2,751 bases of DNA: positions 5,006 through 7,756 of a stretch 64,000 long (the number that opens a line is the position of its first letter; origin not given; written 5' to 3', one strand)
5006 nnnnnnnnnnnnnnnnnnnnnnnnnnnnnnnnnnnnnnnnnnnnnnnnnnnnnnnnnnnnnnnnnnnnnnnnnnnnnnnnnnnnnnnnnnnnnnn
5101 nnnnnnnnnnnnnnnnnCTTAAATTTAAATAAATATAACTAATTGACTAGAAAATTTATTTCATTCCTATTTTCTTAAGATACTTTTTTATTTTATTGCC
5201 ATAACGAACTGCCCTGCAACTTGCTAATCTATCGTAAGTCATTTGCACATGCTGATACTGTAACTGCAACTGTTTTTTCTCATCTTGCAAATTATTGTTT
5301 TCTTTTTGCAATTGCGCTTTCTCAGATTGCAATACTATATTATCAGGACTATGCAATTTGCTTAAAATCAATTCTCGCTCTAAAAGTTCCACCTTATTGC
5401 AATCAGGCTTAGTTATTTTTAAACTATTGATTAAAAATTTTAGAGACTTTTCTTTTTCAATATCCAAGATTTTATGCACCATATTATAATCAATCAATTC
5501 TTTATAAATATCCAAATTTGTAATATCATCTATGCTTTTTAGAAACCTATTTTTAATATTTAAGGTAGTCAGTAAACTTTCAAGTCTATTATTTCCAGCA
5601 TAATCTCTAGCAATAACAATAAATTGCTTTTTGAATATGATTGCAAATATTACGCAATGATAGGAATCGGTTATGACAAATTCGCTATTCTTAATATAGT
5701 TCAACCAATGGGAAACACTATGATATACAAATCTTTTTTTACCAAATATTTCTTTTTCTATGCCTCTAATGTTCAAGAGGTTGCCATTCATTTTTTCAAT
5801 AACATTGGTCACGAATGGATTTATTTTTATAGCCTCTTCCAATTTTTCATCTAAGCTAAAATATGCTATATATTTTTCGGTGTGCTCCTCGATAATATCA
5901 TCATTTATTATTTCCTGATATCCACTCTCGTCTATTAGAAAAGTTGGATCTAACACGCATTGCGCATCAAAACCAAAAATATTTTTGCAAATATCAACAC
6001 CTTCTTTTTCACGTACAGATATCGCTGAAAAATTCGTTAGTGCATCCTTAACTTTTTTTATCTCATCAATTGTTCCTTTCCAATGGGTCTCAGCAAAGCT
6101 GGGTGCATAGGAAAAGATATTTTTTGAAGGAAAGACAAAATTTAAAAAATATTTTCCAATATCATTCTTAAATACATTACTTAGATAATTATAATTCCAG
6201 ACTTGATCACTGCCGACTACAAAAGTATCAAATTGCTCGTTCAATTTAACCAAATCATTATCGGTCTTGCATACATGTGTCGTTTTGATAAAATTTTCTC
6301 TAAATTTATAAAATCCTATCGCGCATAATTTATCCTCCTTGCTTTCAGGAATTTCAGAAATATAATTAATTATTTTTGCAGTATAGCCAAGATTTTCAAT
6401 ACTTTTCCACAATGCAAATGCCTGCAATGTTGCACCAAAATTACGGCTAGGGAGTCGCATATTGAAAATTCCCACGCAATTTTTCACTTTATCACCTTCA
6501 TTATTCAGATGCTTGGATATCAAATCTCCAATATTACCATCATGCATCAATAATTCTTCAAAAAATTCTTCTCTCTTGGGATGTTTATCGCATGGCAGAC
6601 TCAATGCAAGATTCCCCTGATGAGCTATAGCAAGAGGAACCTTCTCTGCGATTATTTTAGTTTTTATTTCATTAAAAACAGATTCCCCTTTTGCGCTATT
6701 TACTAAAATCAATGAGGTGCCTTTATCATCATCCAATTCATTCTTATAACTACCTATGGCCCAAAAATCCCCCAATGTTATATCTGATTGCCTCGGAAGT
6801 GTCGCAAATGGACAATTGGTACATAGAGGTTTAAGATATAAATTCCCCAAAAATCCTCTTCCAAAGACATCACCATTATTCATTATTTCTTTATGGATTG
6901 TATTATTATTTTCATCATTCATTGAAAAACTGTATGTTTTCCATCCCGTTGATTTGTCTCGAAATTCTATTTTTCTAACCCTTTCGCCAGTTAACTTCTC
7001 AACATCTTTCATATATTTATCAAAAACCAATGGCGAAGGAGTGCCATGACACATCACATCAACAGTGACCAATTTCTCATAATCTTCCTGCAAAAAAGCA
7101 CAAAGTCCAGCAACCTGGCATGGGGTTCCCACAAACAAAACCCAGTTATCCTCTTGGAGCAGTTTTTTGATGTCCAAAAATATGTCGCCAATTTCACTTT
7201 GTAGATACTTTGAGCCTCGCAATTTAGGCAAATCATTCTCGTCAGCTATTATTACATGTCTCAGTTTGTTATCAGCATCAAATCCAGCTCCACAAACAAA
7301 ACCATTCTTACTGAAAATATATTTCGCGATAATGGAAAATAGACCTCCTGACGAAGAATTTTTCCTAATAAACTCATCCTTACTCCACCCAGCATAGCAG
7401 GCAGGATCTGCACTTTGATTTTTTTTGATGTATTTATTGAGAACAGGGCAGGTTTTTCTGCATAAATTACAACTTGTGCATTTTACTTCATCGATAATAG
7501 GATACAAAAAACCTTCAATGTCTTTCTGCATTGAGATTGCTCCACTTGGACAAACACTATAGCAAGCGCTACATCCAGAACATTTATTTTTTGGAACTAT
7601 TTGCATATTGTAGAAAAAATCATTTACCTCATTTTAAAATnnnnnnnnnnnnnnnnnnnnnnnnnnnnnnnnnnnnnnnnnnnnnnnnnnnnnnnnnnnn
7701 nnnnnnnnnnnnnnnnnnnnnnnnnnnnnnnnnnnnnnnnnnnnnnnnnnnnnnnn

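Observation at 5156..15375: Candidate chain-termination/ruler module for an ABC-transporter-dependent glycan: FrhB-like-pyruvyltransferase-coiled-coil fusion, methyltransferase, and Wzt with coiled coil + C-terminal binding domain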

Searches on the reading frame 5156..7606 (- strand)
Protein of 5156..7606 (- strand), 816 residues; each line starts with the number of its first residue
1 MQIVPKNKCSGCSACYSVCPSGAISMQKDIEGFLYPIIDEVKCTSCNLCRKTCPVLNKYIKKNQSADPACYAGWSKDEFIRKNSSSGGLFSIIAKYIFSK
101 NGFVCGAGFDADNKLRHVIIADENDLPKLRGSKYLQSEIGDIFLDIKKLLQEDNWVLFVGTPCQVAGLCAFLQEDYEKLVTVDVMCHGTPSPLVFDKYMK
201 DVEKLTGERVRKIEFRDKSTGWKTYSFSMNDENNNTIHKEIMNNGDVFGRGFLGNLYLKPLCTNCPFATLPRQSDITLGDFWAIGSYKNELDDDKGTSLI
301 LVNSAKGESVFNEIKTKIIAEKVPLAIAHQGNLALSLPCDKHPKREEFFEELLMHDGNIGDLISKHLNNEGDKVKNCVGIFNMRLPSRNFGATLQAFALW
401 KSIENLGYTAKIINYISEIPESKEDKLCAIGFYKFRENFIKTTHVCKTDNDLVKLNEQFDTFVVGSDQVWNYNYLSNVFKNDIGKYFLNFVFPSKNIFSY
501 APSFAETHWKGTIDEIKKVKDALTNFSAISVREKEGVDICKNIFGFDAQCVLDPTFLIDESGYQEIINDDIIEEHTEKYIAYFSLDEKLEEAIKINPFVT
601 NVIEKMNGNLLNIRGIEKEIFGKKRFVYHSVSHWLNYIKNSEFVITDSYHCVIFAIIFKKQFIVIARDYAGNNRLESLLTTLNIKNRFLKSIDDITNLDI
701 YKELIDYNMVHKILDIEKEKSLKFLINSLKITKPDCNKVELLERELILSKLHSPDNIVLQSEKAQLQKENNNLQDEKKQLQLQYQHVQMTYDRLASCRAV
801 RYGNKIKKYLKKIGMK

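Call 4: search_protein_families(library=pfam, proteins=[window:5156-7606:-], max_evalue=0.01)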
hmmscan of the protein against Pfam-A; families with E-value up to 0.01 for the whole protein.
window:5156-7606:- (816 aa): 14 families
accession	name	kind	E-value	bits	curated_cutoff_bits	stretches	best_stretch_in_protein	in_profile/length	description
PF04230.19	PS_pyruv_trans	-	4.9e-35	122.2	25.3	1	389-669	1-280/280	Polysaccharide pyruvyl transferase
PF04432.18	FrhB_FdhB_C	-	1.8e-26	93.3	23.3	1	154-321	2-143/150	Coenzyme F420 hydrogenase/dehydrogenase, beta subunit C terminus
PF04422.18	FrhB_FdhB_N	-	4.3e-10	40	22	1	70-139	1-73/78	Coenzyme F420 hydrogenase/dehydrogenase, beta subunit N-term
PF12838.12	Fer4_7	-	4.8e-10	40.2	27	1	8-55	1-50/52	4Fe-4S dicluster domain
PF00037.32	Fer4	-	7.2e-09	35.5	21.1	2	6-25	5-24/24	4Fe-4S binding domain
PF14697.11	Fer4_21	-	9.5e-07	29.3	35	1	4-56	3-54/59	4Fe-4S dicluster domain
PF13187.11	Fer4_9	-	2.7e-06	27.7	27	1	8-55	1-49/52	4Fe-4S dicluster domain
PF13237.11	Fer4_10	-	1.2e-05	25.5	25.5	2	6-27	6-29/53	4Fe-4S dicluster domain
PF13183.11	Fer4_8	-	0.00049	21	27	0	42-61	4-24/68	4Fe-4S dicluster domain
PF13484.11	Fer4_16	-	0.00061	21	30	1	8-28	1-22/66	4Fe-4S double cluster binding domain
PF12797.12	Fer4_2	-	0.00091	19.5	24.5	0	4-21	5-22/22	4Fe-4S binding domain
PF13370.11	Fer4_13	-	0.003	18.7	24.5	0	38-58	1-21/58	4Fe-4S single cluster domain of Ferredoxin I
PF12837.12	Fer4_6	-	0.0035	17.7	25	1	7-24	7-24/24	4Fe-4S binding domain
PF25160.1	LdpA_Fe-S-bd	-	0.0063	16.7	27.6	1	4-27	23-46/49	LdpA Fe-S cluster-binding domain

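Call 9: search_solved_structures(query=window:5156-7606:-, max_evalue=0.01, show_alignments=2)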
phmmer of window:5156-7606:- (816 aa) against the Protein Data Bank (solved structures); distinct sequences matched with E-value up to 0.01: 21.
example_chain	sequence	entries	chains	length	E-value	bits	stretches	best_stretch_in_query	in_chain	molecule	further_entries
8rja_E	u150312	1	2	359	1.1e-08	36.8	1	3-168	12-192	Coenzyme F420 hydrogenase/dehydrogenase, beta subunit C terminus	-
7np8_A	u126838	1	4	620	6.2e-06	27.7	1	2-193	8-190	Coenzyme F420-dependent sulfite reductase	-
7z0s_F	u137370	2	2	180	2.4e-05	25.7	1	7-83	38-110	Formate hydrogenlyase subunit 6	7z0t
6u8y_N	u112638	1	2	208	0.00013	23.3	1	7-55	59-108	NADH dehydrogenase subunit I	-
8ys5_D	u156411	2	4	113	0.00014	23.2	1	5-64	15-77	2-oxoglutarate:acceptor oxidoreductase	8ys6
9sfi_T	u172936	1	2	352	0.00041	21.6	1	4-54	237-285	4Fe-4S ferredoxin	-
9sfi_A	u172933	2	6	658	0.00045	21.5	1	5-55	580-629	CoB--CoM heterodisulfide reductase iron-sulfur subunit A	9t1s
8ahx_B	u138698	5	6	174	0.0006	21.1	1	5-55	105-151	Ion-translocating oxidoreductase complex subunit B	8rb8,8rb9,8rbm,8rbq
7npa_A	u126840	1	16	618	0.0019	19.5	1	3-316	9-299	Coenzyme F420-dependent sulfite reductase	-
9iho_I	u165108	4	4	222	0.0023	19.2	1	7-55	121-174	NUIM (TYKY) subunit of mitochondrial NADH:ubiquinone oxidoreductase (Complex I)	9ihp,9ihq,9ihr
7p62_I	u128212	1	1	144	0.0024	19.1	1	7-55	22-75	NADH-quinone oxidoreductase subunit I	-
7p69_I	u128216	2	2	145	0.0025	19.1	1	7-55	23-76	NADH-quinone oxidoreductase subunit I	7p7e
7p61_I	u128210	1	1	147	0.0025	19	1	7-55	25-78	NADH-quinone oxidoreductase subunit I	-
7p7k_I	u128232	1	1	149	0.0026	19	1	7-55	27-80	NADH-quinone oxidoreductase subunit I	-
8a6t_B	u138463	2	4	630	0.0028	18.9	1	6-55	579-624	Electron bifurcating hydrogenase subunit HydB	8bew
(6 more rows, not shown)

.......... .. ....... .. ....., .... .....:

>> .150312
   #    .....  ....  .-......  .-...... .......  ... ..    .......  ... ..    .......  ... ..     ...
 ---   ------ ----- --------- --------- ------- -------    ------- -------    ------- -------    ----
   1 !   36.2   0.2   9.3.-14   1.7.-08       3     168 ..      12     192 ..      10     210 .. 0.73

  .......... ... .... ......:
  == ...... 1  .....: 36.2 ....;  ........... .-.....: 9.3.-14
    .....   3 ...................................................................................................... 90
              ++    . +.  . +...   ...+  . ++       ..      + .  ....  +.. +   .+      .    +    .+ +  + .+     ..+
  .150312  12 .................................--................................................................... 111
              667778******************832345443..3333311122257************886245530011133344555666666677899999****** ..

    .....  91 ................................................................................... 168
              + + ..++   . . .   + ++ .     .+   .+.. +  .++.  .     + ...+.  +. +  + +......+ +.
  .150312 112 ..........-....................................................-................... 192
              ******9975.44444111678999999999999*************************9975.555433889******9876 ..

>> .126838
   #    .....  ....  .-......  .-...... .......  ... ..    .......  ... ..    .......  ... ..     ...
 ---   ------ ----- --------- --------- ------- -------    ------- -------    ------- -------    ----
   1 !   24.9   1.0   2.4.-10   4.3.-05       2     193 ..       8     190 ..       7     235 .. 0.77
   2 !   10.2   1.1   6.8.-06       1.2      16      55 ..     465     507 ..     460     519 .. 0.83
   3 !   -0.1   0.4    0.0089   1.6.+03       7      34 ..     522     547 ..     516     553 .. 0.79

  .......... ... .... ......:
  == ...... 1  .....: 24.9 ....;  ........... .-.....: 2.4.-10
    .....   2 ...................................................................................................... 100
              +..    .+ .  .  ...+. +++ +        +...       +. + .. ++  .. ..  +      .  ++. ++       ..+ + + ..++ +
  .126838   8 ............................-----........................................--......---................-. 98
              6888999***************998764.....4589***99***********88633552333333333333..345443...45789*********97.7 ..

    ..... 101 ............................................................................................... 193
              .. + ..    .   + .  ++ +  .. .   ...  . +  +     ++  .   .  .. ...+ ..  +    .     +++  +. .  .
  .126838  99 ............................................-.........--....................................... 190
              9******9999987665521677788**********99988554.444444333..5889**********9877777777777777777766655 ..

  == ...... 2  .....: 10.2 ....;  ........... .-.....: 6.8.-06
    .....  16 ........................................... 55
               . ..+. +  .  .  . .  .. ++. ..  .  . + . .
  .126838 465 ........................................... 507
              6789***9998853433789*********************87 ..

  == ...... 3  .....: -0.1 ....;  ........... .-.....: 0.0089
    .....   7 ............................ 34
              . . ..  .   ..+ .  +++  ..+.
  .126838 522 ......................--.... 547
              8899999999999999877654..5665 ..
